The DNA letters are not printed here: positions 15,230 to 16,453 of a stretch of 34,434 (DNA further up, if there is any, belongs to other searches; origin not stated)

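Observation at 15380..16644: Reverse-strand two-gene cassette inserted inside the tail module between tape measure and baseplate genes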

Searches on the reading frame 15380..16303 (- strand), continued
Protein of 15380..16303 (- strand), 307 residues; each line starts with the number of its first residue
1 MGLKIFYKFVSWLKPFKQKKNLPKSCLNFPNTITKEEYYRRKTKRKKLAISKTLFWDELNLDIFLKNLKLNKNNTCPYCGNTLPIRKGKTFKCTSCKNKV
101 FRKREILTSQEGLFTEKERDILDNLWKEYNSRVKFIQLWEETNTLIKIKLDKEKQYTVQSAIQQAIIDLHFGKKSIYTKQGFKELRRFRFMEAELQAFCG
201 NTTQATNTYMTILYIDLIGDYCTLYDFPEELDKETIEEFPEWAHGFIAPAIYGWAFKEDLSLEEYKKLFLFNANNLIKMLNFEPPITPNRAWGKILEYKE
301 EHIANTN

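Call 37: find_encoding_contigs(protein=P0002, flank=5000, max_places=3)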
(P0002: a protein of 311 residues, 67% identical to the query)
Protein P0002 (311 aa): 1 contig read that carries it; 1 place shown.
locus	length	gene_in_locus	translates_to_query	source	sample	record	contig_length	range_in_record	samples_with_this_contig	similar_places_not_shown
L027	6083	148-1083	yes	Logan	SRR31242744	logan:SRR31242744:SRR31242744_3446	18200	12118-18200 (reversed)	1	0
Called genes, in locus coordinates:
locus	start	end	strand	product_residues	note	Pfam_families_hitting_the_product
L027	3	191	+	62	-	?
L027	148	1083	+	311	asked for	-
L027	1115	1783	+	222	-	-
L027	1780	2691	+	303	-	PF24032:YQBQ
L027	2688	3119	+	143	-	-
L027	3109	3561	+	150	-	PF10934:Sheath_initiator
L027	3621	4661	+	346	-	PF04865:Baseplate_J, PF26078:Baseplate_J_M, PF26079:Baseplate_J_C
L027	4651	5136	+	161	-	PF10076:Phage_Mu_Gp48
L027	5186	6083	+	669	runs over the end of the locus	-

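Call 38: find_encoding_contigs(protein=P0001, flank=5000, max_places=3)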
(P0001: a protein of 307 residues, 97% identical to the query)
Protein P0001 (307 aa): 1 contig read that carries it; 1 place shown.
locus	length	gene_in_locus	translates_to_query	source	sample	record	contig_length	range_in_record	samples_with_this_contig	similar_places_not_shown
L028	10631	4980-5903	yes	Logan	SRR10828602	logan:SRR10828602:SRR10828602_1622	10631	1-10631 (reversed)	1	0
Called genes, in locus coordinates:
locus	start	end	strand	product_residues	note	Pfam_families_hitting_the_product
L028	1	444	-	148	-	?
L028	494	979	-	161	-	PF10076:Phage_Mu_Gp48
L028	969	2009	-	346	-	PF04865:Baseplate_J, PF26078:Baseplate_J_M, PF26079:Baseplate_J_C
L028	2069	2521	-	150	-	PF10934:Sheath_initiator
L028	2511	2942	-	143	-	-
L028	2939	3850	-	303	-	PF24032:YQBQ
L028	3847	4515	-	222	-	-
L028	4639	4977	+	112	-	PF14472:DUF4429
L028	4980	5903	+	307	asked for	-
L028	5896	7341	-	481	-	PF10145:PhageMin_Tail (weak)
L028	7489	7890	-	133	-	-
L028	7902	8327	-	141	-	PF09393:DUF2001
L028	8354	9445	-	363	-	PF17482:Phage_sheath_1C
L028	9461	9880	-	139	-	PF20765:Phage_tail_terminator_8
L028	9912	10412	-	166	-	-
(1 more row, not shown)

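Call 48: fold_search(model_id=the predicted structure, library=viral)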
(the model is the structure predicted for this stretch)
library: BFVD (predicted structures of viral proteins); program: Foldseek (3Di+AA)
matches with E <= 10: 282; with E <= 0.001: 0
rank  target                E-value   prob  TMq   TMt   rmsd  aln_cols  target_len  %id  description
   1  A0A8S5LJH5            1.8e-02  1.00  0.34  0.32   7.0       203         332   15  SAP domain [Myoviridae sp. ct6F13]
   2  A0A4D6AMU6            2.4e-02  1.00  0.35  0.34   7.7       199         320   13  (no name in the UniProt tables at hand)
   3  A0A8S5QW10            5.6e-02  0.90  0.37  0.37  15.6       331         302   15  MarR family transcriptional regulator, transcription factor, TRANSCRIPTION REGULATOR.05A [Siphoviridae sp. ct2hZ16]
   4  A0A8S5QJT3            1.3e-01  0.63  0.23  0.19  14.1       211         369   13  MKL/myocardin-like protein 1 [Siphoviridae sp. ctk4d14]
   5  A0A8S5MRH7            3.6e-01  0.89  0.29  0.46   7.1       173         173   13  Uncharacterized protein [Siphoviridae sp. ctqED62]
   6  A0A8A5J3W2            4.0e-01  0.21  0.19  0.28  13.0       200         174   14  (no name in the UniProt tables at hand)
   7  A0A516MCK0            4.0e-01  0.10  0.15  0.16  17.8       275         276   11  (no name in the UniProt tables at hand)
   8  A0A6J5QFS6            4.4e-01  0.11  0.19  0.11  20.5       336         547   11  Glycosyltransferase 2-like [uncultured Caudovirales phage]
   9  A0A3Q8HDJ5            4.6e-01  0.30  0.19  0.21  14.9       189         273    9  (no name in the UniProt tables at hand)
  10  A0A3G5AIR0            4.6e-01  0.04  0.12  0.12  21.1       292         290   11  Syntaxin-2 isoform X3 [Sylvanvirus sp.]
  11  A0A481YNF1            5.1e-01  0.06  0.14  0.12  25.5       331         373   15  Late transcription factor 3-like protein [Pithovirus LCDPAC01]
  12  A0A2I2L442            6.6e-01  0.41  0.18  0.36  10.7       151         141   16  Tetratricopeptide repeat protein [Orpheovirus IHUMI-LCC2]
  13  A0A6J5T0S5            7.0e-01  0.41  0.19  0.08  12.3       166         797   10  Glycosyltransferase, DXD sugar-binding motif [uncultured Caudovirales phage]
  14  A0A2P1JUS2            9.0e-01  0.06  0.12  0.19  21.3       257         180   12  Uncharacterized protein [Bacillus phage Anath]
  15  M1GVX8                1.0e+00  0.03  0.13  0.11  26.2       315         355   11  (no name in the UniProt tables at hand)
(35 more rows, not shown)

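Call 49: list_cluster_members(proteins=[P0151, P0154, P0153, P0156, P0157, P0162, P0202, P0165, P0152, P0163])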
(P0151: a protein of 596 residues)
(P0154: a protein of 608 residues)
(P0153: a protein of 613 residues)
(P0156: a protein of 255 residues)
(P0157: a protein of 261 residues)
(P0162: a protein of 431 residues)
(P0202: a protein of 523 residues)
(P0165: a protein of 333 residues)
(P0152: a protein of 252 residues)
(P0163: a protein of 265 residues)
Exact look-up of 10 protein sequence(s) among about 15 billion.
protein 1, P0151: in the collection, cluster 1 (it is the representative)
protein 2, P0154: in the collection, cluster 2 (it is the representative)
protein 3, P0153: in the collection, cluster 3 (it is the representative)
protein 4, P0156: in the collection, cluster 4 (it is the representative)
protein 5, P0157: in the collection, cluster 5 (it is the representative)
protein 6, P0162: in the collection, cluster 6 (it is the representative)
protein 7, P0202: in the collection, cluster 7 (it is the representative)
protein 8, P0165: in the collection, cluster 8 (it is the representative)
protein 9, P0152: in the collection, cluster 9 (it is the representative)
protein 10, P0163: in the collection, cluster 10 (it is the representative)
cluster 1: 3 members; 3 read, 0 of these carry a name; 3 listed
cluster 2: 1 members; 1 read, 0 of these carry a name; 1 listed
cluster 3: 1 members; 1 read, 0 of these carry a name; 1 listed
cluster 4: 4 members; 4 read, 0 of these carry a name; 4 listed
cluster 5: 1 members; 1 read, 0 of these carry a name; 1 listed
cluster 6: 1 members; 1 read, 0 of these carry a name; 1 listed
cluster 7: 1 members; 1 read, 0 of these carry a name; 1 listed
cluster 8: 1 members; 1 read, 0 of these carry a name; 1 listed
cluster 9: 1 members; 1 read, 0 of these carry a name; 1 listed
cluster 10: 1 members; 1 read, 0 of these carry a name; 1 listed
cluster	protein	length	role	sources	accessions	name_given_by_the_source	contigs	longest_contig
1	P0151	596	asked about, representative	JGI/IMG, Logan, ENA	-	-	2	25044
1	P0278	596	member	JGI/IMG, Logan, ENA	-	-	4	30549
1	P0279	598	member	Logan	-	-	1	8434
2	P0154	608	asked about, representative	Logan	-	-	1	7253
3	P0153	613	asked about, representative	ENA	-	-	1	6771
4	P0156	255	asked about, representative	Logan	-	-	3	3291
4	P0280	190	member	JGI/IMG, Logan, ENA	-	-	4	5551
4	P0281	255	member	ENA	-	-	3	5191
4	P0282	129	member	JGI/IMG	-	-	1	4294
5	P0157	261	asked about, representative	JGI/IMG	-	-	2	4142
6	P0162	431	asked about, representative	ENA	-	-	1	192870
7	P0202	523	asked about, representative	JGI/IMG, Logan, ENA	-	-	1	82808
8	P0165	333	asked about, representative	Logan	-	-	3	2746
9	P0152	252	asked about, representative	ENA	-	-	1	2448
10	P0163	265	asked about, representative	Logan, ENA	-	-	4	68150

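Call 51: search_protein_families(library=padloc, proteins=[L002:5460-6011:+, P0151, P0008, P0004], max_evalue=0.01)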
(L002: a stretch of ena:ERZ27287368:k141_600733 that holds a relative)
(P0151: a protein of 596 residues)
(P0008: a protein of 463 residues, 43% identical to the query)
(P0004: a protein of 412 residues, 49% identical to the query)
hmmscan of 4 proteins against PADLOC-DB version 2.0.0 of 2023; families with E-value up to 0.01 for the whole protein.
L002:5460-6011:+ (183 aa): 0 families

P0151 (596 aa): 3 families
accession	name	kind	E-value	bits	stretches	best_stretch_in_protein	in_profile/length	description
PDLC03958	SngA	-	2.4e-16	58.5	1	62-459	63-377/528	-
PDLC01293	Cas10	-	0.00014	18.9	1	314-468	290-425/577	CAS-III; effector_LS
PDLC04444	PDC-M13C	-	0.0016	16.7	1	455-502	16-63/76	-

P0008 (463 aa): 0 families

P0004 (412 aa): 0 families

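Call 53: search_protein_families(library=padloc, alignment_id=A2, max_evalue=0.001)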
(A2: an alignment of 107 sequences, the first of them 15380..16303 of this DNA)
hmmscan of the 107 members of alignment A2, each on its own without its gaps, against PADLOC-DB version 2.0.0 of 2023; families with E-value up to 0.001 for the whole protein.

A. member 1, window:15380-16303:- (307 aa): 1 family
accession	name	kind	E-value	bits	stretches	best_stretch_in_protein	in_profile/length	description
PDLC03862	LmuB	-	0.00093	15.6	0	71-166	328-410/643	-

B. families by the number of members that match (of 107 scanned): 6 families
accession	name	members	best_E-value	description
PDLC03958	SngA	16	2.4e-16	-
PDLC01293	Cas10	5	1.3e-05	CAS-III; effector_LS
PDLC03862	LmuB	5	6.7e-05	-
PDLC03859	LmuB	2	0.00035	-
PDLC02347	AbiJ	1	4.9e-05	AbiJ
PDLC01325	Cas10_Id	1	0.00014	CAS-I-D; effector_LS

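Call 54: search_protein_families(library=pfam, alignment_id=A2, max_evalue=0.001)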
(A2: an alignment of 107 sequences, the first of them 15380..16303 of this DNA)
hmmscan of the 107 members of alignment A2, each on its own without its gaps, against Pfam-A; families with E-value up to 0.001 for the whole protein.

A. member 1, window:15380-16303:- (307 aa): 0 families

B. families by the number of members that match (of 107 scanned): 18 families
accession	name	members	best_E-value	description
PF13208.11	TerB_N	16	4e-18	TerB N-terminal domain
PF13248.11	Zn_ribbon_3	7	3.3e-10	zinc-ribbon domain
PF12773.13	DZR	3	3e-14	Double zinc ribbon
PF13240.11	Zn_Ribbon_1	3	7.7e-12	zinc-ribbon domain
PF05154.21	TM2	2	2.5e-09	TM2 domain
PF18912.6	DZR_2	2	1e-05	Double zinc ribbon domain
PF17032.10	Zn_ribbon_15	2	0.00019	zinc-ribbon family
PF22289.1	DmmA-like_C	2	0.00026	Dimethylamine monooxygenase subunit DmmA-like, C-terminal domain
PF04233.19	Phage_Mu_F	1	1.2e-07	Phage Mu protein F like protein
PF24463.1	DUF7577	1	2.5e-05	Domain of unknown function (DUF7577)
PF06221.18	zf-C2HC5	1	0.00018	Putative zinc finger motif, C2HC5-type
PF06677.18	Auto_anti-p27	1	0.00027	Sjogren's syndrome/scleroderma autoantigen 1 (Autoantigen p27)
PF01396.24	Zn_ribbon_Top1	1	0.00046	Topoisomerase DNA binding C4 zinc finger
PF09297.16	Zn_ribbon_NUD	1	0.00055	NADH pyrophosphatase zinc ribbon domain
PF04606.18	Ogr_Delta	1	0.00056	Ogr/Delta-like zinc finger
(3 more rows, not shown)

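Call 60: find_related_loci(query=A1, collection=genome_contigs, flank=6000)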
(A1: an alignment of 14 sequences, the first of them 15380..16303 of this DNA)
Query A1 (307 aa) in genome_contigs; peptide patterns used: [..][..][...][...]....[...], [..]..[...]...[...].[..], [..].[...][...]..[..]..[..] (x = any residue, [..] = any of these).
478 stretches matched a pattern; 1 encode a relative of the query (tblastn E <= 1e-3); 1 distinct loci.
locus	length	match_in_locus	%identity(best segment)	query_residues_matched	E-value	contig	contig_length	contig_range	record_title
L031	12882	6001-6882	44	17-299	5e-78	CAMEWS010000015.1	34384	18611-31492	MAG: uncultured Clostridia bacterium isolate SRR11489792_bin.93_metaWRAP_v1.3_MAG genome assembly, contig: ERZ11466811.1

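Call 61: find_related_loci(query=A1, collection=viral_contigs, flank=6000)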
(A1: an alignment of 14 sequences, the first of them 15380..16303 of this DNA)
Query A1 (307 aa) in viral_contigs; peptide patterns used: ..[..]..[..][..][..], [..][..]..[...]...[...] (x = any residue, [..] = any of these).
199 stretches matched a pattern; 2 encode a relative of the query (tblastn E <= 1e-3); 2 distinct loci.
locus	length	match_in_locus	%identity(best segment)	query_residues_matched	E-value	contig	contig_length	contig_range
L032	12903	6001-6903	35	3-298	9e-44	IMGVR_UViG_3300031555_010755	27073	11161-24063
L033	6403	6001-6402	40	3-130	9e-24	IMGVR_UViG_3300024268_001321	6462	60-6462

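Call 71: search_solved_structures(query=A2, max_evalue=1)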
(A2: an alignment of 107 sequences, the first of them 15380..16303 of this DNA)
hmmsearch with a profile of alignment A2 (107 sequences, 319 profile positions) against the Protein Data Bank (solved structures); distinct sequences matched with E-value up to 1: 26.
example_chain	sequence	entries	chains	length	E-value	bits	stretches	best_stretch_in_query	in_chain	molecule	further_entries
7obi_A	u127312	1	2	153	0.00072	21.9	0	167-202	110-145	CTPR-rv4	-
2k5c_A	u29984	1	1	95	0.034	16.4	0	65-83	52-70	uncharacterized protein PF0385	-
8fwd_0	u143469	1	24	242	0.063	15.5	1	165-202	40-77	O43-rpxdoc-EK1_A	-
8pxe_A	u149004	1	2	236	0.094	14.9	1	13-63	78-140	Disulfide isomerase DsbG N-terminal domain-containing protein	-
5fzr_A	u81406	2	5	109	0.11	14.7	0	164-202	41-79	DESIGNED TPR PROTEIN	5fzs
3tdg_A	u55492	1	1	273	0.18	14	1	5-59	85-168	Putative uncharacterized protein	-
1na0_A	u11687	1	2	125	0.18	14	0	165-202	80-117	designed protein CTPR3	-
5fzq_A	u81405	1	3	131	0.19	13.9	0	165-202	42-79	DESIGNED TPR PROTEIN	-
1na3_A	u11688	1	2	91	0.22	13.8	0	165-202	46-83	designed protein CTPR2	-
3j0k_L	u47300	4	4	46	0.23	13.7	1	47-80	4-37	DNA-directed RNA polymerases I, II, and III 7.7 kDa polypeptide | DNA-DIRECTED RNA POLYMERASES I, II, AND III SUBUNIT RPABC4, RPB12 | DNA-directed RNA polymeras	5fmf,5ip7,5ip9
6vfj_B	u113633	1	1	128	0.24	13.6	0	165-209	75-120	I53_dn5B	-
4qiw_P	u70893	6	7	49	0.3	13.3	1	53-83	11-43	DNA-directed RNA polymerase subunit P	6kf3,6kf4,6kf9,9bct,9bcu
1i3q_L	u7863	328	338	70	0.33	13.2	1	46-80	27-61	DNA-DIRECTED RNA POLYMERASE II 7.7KD POLYPEPTIDE | DNA-directed RNA polymerase II, chain RPB12 | DNA-directed RNA polymerases I, II, and III 7.7 kDa polypeptide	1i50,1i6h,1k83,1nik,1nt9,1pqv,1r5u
2jne_A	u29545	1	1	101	0.33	13.1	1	47-74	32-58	Hypothetical protein yfgJ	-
8bws_L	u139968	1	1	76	0.4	12.9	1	46-80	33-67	DNA-directed RNA polymerases I, II, and III subunit RPABC4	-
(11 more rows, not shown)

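Call 87: find_homologous_proteins(query=A2, max_evalue=0.00001)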
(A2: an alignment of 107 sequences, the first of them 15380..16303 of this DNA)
Query A2 (107 sequences) (307 aa, profile of the alignment): 34 proteins with E <= 0.00001 among 5557 candidates.
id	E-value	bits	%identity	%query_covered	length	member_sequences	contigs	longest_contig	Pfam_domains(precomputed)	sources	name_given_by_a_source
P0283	3.4e-115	403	25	72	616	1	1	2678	-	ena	-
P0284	3.0e-99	350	27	74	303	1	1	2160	-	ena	-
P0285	9.8e-96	339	23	73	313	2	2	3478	-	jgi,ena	-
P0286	9.2e-94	332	24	76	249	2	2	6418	-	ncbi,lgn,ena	-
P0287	1.3e-93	332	21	72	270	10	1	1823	-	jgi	jgi:DNA-directed RNA polymerase subunit RPC12/RpoP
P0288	1.1e-91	325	26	72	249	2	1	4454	-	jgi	jgi:DNA-directed RNA polymerase subunit RPC12/RpoP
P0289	4.5e-89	317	25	72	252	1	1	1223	-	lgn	-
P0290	3.4e-87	311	26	73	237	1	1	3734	-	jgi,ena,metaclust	metaclust:\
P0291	1.3e-80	289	25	70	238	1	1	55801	-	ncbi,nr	ncbi:MAG: hypothetical protein HZB91_13195 [Elusimicrobia bacterium]|nr:hypothetical protein [Elusim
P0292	3.9e-79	284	21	72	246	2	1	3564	-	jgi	jgi:uncharacterized Zn finger protein (UPF0148 family)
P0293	1.5e-74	269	34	18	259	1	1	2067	-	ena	-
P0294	2.0e-73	265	28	17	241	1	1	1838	-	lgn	-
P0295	1.7e-70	256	25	59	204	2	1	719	-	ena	-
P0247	1.2e-69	253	27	24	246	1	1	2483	-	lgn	-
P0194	2.7e-63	232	22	72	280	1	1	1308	PF18912.7,PF12773.14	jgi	jgi:DNA-directed RNA polymerase subunit RPC12/RpoP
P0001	3.6e-49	186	97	100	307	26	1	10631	-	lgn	-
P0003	4.3e-46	176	68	95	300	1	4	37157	-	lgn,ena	-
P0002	1.4e-44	171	67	97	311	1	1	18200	-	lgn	-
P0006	7.2e-44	168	44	92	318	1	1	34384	-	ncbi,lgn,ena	-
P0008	1.0e-43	168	43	81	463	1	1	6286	PF14020.12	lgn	-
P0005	5.4e-43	165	45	95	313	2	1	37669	-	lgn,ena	-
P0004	9.4e-38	148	49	89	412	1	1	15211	-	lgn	-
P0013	1.2e-30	125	34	85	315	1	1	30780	-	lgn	-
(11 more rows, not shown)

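Call 96: search_protein_families(library=phrogs, proteins=[L008:8010-8609:+, L008:8671-9006:+, L008:7367-7738:+], max_evalue=0.001)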
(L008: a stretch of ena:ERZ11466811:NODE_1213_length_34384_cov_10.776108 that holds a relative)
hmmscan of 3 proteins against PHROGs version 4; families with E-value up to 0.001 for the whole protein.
L008:8010-8609:+ (199 aa): 1 family
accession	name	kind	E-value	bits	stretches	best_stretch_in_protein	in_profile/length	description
phrog_16490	-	unknown function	3.6e-13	50.8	1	12-190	16-260/286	-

L008:8671-9006:+ (111 aa): 0 families

L008:7367-7738:+ (123 aa): 1 family
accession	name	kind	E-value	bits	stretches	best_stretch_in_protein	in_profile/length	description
phrog_21718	-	unknown function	1.1e-05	26.4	1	4-97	16-115/159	-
